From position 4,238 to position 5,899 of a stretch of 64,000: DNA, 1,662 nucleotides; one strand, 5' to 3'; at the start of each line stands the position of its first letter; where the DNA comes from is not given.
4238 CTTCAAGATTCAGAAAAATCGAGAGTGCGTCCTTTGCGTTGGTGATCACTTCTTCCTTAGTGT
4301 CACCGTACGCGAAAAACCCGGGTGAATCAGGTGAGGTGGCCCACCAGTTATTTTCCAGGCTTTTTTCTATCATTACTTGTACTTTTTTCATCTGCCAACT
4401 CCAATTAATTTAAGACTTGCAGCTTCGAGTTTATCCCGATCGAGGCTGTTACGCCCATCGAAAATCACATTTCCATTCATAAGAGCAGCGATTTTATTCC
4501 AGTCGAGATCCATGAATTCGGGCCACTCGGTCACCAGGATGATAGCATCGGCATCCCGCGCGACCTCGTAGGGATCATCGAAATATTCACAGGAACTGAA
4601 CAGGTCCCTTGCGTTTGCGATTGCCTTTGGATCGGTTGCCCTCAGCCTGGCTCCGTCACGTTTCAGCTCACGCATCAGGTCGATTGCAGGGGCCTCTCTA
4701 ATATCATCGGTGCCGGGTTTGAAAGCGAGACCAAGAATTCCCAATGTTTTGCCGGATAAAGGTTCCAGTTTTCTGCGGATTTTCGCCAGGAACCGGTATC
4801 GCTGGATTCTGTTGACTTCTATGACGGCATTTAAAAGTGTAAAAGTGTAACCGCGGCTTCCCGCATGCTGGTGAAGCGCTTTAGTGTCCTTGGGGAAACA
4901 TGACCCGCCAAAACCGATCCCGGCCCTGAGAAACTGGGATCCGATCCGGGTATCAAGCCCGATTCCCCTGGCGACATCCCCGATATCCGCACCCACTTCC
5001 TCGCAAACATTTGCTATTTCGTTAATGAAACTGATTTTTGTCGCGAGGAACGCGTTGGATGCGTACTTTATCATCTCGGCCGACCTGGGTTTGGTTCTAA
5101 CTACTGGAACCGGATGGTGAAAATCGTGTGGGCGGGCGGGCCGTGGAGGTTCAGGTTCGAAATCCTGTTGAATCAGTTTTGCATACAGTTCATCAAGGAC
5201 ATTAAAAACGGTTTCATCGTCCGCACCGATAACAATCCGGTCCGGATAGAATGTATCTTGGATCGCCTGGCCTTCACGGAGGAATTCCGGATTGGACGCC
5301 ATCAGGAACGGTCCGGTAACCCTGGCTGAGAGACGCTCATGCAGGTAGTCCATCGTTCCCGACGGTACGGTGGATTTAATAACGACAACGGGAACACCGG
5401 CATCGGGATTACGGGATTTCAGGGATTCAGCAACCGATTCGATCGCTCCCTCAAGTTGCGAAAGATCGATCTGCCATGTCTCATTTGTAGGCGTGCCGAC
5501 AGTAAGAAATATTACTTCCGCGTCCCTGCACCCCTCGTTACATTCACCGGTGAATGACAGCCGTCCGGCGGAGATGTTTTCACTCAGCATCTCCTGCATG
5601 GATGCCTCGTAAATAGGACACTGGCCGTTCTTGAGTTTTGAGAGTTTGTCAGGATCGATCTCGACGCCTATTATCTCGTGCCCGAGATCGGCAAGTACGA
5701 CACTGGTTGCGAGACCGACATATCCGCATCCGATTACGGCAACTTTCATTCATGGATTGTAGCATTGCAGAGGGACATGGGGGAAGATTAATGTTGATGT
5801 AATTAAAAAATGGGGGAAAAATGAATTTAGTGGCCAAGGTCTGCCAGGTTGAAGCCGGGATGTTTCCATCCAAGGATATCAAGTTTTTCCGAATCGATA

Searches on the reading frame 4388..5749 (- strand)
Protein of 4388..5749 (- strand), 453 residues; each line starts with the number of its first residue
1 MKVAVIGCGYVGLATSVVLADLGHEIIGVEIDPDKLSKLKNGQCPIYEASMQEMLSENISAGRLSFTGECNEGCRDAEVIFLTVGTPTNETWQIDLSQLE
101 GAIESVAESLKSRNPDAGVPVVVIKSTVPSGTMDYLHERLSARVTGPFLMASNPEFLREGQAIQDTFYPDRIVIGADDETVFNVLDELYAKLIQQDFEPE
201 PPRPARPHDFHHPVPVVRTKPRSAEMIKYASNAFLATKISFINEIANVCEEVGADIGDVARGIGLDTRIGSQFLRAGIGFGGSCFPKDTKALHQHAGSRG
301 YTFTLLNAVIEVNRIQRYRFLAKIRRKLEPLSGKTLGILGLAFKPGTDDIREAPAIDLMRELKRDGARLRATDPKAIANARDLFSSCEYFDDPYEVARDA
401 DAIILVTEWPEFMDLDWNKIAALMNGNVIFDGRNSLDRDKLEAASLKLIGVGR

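Call 13: search_protein_families(library=pfam, proteins=[window:4388-5749:-])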
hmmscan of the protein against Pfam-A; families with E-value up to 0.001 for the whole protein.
window:4388-5749:- (453 aa): 4 families
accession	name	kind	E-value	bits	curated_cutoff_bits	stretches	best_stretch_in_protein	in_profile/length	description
PF03721.20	UDPG_MGDP_dh_N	-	2.8e-53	180.7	27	1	1-187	1-186/187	UDP-glucose/GDP-mannose dehydrogenase family, NAD binding domain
PF00984.24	UDPG_MGDP_dh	-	3.9e-39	133.1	25.4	1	222-314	1-93/94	UDP-glucose/GDP-mannose dehydrogenase family, central domain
PF03720.21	UDPG_MGDP_dh_C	-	2e-33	115.3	30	1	337-438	1-103/103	UDP-glucose/GDP-mannose dehydrogenase family, UDP binding domain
PF03807.23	F420_oxidored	-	0.00031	21.7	21.6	0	2-85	1-68/94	NADP oxidoreductase coenzyme F420-dependent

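Call 18: find_encoding_contigs(protein=window:4388-5749:-, flank=10000, max_places=10)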
Protein window:4388-5749:- (453 aa): 4 contigs read that carry it; 2 places shown.
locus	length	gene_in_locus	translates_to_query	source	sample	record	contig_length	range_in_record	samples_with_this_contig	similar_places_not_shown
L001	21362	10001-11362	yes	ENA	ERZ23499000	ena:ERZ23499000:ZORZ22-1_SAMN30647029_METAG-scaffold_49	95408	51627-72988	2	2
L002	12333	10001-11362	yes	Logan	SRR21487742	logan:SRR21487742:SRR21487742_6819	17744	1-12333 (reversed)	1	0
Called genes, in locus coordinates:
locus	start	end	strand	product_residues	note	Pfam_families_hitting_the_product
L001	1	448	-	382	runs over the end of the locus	-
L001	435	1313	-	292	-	PF03602:Cons_hypoth95 (faint), PF01555:N6_N4_Mtase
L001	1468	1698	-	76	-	-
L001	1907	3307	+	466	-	PF00072:Response_reg, PF00158:Sigma54_activat, PF14532:Sigma54_activ_2, PF00004:AAA (weak), PF07728:AAA_5 (weak), PF25601:AAA_lid_14, PF02954:HTH_8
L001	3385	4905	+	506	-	PF14559:TPR_19 (faint)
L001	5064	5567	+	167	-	-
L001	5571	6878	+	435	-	PF00483:NTP_transferase, PF24894:Hexapep_GlmU, PF25247:LbH_GLGC (faint), PF25084:LbH_EIF2B, PF25087:GMPPB_C (weak)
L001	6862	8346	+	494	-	PF08323:Glyco_transf_5, PF00534:Glycos_transf_1, PF20706:GT4-conflict (faint), PF13692:Glyco_trans_1_4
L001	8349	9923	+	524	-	PF03065:Glyco_hydro_57, PF09210:BE_C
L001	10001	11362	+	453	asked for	PF03721:UDPG_MGDP_dh_N, PF00984:UDPG_MGDP_dh, PF03720:UDPG_MGDP_dh_C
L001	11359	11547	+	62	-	PF15919:HicB_lk_antitox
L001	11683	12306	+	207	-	PF02581:TMP-TENI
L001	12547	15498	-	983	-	PF18911:PKD_4, PF06739:SBBP (faint)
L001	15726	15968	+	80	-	-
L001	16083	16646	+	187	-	-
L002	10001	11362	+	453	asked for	PF03721:UDPG_MGDP_dh_N, PF00984:UDPG_MGDP_dh, PF03720:UDPG_MGDP_dh_C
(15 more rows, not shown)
